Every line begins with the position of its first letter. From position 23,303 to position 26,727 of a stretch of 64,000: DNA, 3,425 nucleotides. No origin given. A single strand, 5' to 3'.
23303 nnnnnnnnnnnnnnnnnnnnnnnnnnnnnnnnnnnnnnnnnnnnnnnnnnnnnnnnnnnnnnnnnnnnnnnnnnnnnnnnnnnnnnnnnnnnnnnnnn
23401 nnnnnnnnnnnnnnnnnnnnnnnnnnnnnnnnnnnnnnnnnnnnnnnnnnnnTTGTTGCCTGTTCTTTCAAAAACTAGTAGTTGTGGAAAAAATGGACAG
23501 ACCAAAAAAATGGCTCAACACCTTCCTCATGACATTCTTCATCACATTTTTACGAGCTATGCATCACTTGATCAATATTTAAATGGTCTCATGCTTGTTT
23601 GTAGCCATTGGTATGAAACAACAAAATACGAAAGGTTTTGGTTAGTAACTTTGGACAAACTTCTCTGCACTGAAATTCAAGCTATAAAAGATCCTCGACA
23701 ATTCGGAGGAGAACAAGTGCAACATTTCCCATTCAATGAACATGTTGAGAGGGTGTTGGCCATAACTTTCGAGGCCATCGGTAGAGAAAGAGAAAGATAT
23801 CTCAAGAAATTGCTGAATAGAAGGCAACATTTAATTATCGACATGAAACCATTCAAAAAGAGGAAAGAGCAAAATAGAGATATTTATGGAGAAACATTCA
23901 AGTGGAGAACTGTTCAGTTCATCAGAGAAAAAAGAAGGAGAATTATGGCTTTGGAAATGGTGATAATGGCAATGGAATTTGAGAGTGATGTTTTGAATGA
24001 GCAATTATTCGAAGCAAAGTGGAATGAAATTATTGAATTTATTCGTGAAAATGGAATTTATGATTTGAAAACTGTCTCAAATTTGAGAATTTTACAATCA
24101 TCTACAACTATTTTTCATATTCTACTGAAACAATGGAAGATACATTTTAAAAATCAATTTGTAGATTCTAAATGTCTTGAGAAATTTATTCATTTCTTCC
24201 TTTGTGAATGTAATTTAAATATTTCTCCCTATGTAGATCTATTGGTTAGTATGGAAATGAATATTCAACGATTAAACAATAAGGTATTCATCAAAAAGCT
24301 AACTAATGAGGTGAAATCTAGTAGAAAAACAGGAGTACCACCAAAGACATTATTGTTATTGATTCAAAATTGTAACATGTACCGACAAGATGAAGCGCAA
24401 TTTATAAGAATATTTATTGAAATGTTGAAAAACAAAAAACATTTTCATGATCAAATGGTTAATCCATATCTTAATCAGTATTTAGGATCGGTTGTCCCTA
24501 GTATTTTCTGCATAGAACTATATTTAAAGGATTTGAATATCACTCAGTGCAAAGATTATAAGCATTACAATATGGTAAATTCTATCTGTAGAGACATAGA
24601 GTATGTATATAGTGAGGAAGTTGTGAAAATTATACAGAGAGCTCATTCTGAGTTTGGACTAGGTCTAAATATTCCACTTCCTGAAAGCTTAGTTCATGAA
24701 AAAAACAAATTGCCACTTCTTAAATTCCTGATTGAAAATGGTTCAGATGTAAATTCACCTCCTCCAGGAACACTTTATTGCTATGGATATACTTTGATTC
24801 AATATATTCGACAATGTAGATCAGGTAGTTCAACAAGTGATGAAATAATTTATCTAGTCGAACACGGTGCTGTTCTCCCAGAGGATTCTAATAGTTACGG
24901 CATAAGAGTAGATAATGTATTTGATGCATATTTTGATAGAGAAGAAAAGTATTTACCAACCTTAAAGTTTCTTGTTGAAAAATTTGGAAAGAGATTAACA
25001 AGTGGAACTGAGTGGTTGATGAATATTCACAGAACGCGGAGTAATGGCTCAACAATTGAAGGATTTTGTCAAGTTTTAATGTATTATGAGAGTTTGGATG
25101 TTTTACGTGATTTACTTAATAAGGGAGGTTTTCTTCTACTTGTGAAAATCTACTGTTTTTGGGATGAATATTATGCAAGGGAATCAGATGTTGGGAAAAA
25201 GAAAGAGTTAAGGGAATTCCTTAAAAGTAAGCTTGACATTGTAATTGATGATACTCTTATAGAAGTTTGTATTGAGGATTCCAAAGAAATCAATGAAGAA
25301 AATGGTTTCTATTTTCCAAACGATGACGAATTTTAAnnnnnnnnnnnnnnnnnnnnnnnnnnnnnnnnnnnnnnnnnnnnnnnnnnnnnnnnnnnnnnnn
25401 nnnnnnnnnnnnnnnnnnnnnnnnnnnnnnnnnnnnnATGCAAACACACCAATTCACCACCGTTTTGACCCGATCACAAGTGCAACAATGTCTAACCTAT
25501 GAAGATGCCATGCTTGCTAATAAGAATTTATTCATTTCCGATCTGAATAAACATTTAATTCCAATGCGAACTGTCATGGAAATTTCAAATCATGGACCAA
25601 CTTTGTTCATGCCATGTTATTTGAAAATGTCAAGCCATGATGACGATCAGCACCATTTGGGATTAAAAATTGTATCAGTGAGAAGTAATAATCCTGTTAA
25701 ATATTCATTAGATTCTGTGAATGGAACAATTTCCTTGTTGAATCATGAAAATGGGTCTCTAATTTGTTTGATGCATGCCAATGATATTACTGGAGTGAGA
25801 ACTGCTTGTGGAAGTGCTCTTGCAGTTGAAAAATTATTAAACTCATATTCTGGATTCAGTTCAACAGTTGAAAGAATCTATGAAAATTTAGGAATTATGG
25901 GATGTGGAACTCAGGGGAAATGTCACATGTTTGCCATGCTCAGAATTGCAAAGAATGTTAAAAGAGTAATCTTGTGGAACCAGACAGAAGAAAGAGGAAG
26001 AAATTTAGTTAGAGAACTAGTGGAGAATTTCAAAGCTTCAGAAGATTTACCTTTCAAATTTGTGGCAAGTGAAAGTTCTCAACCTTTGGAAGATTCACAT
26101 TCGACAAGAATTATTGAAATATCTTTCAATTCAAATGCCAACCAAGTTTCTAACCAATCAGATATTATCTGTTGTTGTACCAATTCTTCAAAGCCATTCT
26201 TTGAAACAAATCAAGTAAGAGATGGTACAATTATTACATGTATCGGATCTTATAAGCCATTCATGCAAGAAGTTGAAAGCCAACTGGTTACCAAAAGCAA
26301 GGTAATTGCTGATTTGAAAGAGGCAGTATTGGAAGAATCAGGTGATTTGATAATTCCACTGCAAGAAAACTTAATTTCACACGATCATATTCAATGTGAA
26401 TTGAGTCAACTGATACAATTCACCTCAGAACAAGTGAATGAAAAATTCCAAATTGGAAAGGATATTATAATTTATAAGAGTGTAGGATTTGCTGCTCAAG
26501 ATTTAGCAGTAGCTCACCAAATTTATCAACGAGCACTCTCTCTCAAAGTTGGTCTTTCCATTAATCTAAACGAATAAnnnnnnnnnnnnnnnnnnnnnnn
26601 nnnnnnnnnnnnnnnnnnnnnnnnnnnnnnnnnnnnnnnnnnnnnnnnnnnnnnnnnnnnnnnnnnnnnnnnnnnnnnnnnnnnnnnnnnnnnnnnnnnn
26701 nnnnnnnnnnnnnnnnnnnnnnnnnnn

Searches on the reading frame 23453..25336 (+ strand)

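Call 52: search_protein_families(library=pfam, proteins=[window:23453-25336:+], max_evalue=0.00001)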
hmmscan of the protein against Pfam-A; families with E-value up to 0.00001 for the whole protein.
window:23453-25336:+ (627 aa): 1 family
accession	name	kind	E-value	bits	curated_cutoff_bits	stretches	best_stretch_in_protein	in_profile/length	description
PF12937.12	F-box-like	-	1e-06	28.8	24.3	1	22-63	2-41/47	F-box-like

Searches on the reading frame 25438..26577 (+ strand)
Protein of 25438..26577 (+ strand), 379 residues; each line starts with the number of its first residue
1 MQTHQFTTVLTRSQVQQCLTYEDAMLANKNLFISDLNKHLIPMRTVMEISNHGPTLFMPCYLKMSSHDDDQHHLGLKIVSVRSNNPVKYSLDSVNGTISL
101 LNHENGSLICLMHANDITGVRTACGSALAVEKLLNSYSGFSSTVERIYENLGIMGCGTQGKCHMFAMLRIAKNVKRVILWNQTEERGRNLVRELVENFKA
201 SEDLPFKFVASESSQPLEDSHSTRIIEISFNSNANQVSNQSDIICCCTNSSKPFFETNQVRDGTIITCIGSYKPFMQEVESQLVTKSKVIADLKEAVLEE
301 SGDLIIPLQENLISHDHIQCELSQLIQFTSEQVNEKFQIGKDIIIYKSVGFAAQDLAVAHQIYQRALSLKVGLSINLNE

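Call 52: search_protein_families(library=pfam, proteins=[window:25438-26577:+], max_evalue=0.00001)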
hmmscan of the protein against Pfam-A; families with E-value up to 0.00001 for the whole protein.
window:25438-26577:+ (379 aa): 1 family
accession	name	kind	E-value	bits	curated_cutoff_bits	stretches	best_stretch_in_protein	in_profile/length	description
PF02423.21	OCD_Mu_crystall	-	3.5e-34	118.6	24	2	226-368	179-312/314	Ornithine cyclodeaminase/mu-crystallin family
